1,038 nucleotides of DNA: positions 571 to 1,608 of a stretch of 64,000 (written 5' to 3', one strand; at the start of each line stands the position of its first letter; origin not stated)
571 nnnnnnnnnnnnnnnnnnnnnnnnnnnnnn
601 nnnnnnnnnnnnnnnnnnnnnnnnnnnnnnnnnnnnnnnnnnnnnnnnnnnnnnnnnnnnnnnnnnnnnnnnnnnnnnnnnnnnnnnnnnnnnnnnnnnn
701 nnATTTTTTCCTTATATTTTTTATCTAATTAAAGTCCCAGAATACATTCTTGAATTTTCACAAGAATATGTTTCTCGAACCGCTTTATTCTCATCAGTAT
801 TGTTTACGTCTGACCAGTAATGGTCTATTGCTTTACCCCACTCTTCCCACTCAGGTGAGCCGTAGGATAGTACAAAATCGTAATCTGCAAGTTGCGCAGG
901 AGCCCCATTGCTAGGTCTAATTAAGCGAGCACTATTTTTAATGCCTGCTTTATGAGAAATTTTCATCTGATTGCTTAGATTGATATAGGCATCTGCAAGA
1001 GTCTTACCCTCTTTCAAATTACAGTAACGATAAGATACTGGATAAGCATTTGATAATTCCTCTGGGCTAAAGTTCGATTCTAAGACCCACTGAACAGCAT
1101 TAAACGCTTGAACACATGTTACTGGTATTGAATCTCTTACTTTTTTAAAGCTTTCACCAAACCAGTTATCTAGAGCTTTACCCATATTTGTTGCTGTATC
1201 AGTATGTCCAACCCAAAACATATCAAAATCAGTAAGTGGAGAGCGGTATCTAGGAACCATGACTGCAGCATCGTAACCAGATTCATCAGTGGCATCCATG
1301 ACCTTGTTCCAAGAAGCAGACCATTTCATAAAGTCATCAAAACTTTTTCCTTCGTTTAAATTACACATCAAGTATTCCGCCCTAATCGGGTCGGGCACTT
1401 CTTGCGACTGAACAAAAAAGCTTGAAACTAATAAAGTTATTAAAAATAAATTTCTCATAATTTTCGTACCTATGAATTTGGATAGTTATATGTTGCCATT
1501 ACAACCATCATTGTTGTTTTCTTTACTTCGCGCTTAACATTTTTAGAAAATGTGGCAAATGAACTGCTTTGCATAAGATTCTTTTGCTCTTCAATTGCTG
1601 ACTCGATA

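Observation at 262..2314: Operon of three secreted proteins built from repeated ferredoxin-like modules, downstream of a TonB-dependent receptor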

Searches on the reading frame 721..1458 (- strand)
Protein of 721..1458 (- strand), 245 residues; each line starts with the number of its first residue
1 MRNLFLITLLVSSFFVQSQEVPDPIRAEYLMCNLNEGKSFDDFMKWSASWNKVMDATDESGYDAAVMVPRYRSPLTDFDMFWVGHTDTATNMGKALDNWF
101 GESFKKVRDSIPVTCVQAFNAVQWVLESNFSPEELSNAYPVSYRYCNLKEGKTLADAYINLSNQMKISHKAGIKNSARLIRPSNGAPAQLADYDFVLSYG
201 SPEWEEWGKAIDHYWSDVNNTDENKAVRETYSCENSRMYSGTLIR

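Call 3: search_protein_families(library=pfam, proteins=[window:721-1458:-], max_evalue=1)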
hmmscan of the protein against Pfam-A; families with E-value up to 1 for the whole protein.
window:721-1458:- (245 aa): 0 families

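Call 4: search_protein_families(library=ncbifam, proteins=[window:721-1458:-], max_evalue=1)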
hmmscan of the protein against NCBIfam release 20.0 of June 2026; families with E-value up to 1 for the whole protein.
window:721-1458:- (245 aa): 0 families

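Call 7: find_homologous_proteins(query=window:721-1458:-)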
Query window:721-1458:- (245 aa): 10 proteins with E <= 0.001 among 166 candidates.
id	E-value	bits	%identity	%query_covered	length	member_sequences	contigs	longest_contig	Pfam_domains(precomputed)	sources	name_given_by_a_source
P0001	1.1e-153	528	91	100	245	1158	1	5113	-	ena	-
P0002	4.9e-146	503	87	100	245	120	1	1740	-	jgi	jgi:hypothetical protein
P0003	2.7e-144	497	86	100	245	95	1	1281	-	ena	-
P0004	9.6e-132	456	76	100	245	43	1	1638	-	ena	-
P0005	3.5e-111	389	92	73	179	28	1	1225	-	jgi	jgi:hypothetical protein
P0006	7.8e-101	355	93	67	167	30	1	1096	-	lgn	-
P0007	9.8e-97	342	59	99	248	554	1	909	-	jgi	-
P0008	1.1e-80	289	59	84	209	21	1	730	-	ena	-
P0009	4.2e-80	287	86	59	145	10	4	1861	-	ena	-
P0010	2.0e-13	69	80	18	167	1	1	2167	PF04326.20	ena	-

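Call 22: search_solved_structures(query=A2, max_evalue=10)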
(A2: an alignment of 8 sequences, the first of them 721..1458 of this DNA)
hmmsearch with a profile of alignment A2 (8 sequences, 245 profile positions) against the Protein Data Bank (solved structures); distinct sequences matched with E-value up to 10: 5.
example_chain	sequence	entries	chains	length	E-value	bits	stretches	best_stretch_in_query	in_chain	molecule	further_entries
3o3x_A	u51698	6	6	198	0.0077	19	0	196-226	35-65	gp41-5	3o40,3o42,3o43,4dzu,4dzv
3ma9_A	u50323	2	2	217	0.37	13.5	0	200-226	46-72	Transmembrane glycoprotein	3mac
2cmr_A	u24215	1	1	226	0.41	13.4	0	200-226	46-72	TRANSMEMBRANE GLYCOPROTEIN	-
2xra_A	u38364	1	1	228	0.42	13.3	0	200-226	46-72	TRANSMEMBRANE PROTEIN GP41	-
8em0_A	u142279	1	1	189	1.4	11.6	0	30-58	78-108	GTPase HRas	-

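Call 25: find_encoding_contigs(protein=window:721-1458:-, flank=10000, max_places=6)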
Protein window:721-1458:- (245 aa): 5 contigs read that carry it; 5 places shown.
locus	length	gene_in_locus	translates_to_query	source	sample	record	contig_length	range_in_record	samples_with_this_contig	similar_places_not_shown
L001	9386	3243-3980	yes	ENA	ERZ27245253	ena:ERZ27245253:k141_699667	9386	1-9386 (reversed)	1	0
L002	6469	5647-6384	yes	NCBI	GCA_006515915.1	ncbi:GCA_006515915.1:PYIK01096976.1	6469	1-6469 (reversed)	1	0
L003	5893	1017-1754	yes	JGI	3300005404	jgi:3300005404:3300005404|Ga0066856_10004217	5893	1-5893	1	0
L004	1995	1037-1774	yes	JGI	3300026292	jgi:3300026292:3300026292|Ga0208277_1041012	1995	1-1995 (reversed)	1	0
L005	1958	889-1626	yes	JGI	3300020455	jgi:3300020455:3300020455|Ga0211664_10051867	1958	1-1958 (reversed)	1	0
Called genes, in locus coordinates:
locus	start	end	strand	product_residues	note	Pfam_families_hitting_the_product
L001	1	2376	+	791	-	?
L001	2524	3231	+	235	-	-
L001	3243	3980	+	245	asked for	-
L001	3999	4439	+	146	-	-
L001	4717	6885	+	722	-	PF20656:MS_N, PF20658:MSG_insertion, PF01274:MS_TIM-barrel, PF20659:MS_C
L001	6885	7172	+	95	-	PF07045:DUF1330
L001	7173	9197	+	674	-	PF02837:Glyco_hydro_2_N, PF22666:Glyco_hydro_2_N2 (weak), PF00703:Glyco_hydro_2 (weak), PF02836:Glyco_hydro_2_C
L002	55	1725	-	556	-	PF07969:Amidohydro_3, PF01979:Amidohydro_1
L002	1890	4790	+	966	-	PF07715:Plug, PF00593:TonB_dep_Rec_b-barrel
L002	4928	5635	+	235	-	-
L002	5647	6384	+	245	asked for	-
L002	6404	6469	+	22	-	?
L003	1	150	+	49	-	?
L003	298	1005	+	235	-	-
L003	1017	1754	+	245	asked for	-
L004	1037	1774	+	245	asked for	-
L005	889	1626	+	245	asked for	-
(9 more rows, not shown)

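Call 28: predict_structure(alignment_id=A2)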
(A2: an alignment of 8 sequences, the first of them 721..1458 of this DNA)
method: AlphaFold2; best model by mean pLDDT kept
length: 245 residues; sequences in the alignment: 8
mean_pLDDT: 80.7   pTM: 0.77
mean pLDDT of the five models: 80.7, 76.5, 67.0, 53.8, 52.2
residues with pLDDT >= 90: 58; 70-90: 151; 50-70: 18; < 50: 18
segments of 3 or more residues with pLDDT < 50: 1-18
pLDDT, mean of each block of 10 residues (from residue 1): 42 47 87 91 85 66 82 75 80 75 79 86 89 83 92 93 88 91 86 90 90 70 82 86 85
secondary structure, 60 per line:
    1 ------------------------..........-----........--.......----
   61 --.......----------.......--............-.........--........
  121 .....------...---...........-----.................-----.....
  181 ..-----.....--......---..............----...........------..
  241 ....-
elements in order: E25-34 H40-47 H50-56 E63-69 E80-86 H89-100 H102-110 E113-125 E138-148 H154-170 E176-182 H188-192 E195-200 H204-217 H222-230 E239-244

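Call 33: fold_search(model_id=the predicted structure, library=pdb)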
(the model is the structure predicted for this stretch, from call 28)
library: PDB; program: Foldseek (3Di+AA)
matches with E <= 10: 1133; with E <= 0.001: 140
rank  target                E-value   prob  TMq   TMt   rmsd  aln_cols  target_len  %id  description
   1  9mhr_E                1.7e-08  1.00  0.50  0.55   6.3       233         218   13  G169L variant of Coproheme Decarboxylase from Streptomyces Coelicolor in complex with Monovinyl, Monopropionate Deuter (released 2025-10-22)
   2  9mhr_D                2.1e-08  1.00  0.51  0.55   6.3       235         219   13  G169L variant of Coproheme Decarboxylase from Streptomyces Coelicolor in complex with Monovinyl, Monopropionate Deuter (released 2025-10-22)
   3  9mhr_A                2.5e-08  1.00  0.51  0.56   6.3       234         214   13  G169L variant of Coproheme Decarboxylase from Streptomyces Coelicolor in complex with Monovinyl, Monopropionate Deuter (released 2025-10-22)
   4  9mhr_C                2.8e-08  1.00  0.51  0.56   6.3       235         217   13  G169L variant of Coproheme Decarboxylase from Streptomyces Coelicolor in complex with Monovinyl, Monopropionate Deuter (released 2025-10-22)
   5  9mhq_A                2.8e-08  1.00  0.50  0.54   6.8       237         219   11  G169V variant of Streptomyces coelicolor coproheme decarboxylase in complex with Monovinyl, Monopropionate Deuteroheme (released 2025-10-22)
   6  9miq_B                3.0e-08  1.00  0.46  0.49   7.6       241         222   11  Wild-type Coproheme Decarboxylase from Streptomyces Coelicolor in complex with Monovinyl, Monopropionate Deuteroheme (released 2025-10-22)
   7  9mhr_B                3.4e-08  1.00  0.51  0.57   5.7       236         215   13  G169L variant of Coproheme Decarboxylase from Streptomyces Coelicolor in complex with Monovinyl, Monopropionate Deuter (released 2025-10-22)
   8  9mhq_E                3.4e-08  1.00  0.49  0.54   6.8       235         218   12  G169V variant of Streptomyces coelicolor coproheme decarboxylase in complex with Monovinyl, Monopropionate Deuteroheme (released 2025-10-22)
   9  3dtz_B                4.9e-08  1.00  0.49  0.53   6.1       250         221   14  Crystal structure of Putative Chlorite dismutase TA0507 (released 2008-08-05)
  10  3dtz_D                5.6e-08  1.00  0.45  0.49   6.6       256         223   14  Crystal structure of Putative Chlorite dismutase TA0507 (released 2008-08-05)
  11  9miq_H                6.7e-08  1.00  0.44  0.47   7.6       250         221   12  Wild-type Coproheme Decarboxylase from Streptomyces Coelicolor in complex with Monovinyl, Monopropionate Deuteroheme (released 2025-10-22)
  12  9miq_A                6.7e-08  1.00  0.42  0.45   7.7       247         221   13  Wild-type Coproheme Decarboxylase from Streptomyces Coelicolor in complex with Monovinyl, Monopropionate Deuteroheme (released 2025-10-22)
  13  1vdh_A                1.0e-07  1.00  0.50  0.50   7.0       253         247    8  Structure-based functional identification of a novel heme-binding protein from thermus thermophilus HB8 (released 2004-09-22)
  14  9mhq_C                1.0e-07  1.00  0.49  0.53   7.0       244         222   13  G169V variant of Streptomyces coelicolor coproheme decarboxylase in complex with Monovinyl, Monopropionate Deuteroheme (released 2025-10-22)
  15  3dtz_C                1.2e-07  1.00  0.49  0.54   5.9       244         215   14  Crystal structure of Putative Chlorite dismutase TA0507 (released 2008-08-05)
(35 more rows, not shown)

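Call 70: search_solved_structures(query=A6, max_evalue=10, show_alignments=1)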
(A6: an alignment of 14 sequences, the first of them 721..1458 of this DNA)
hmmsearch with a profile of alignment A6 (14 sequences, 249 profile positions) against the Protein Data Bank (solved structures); distinct sequences matched with E-value up to 10: 0.
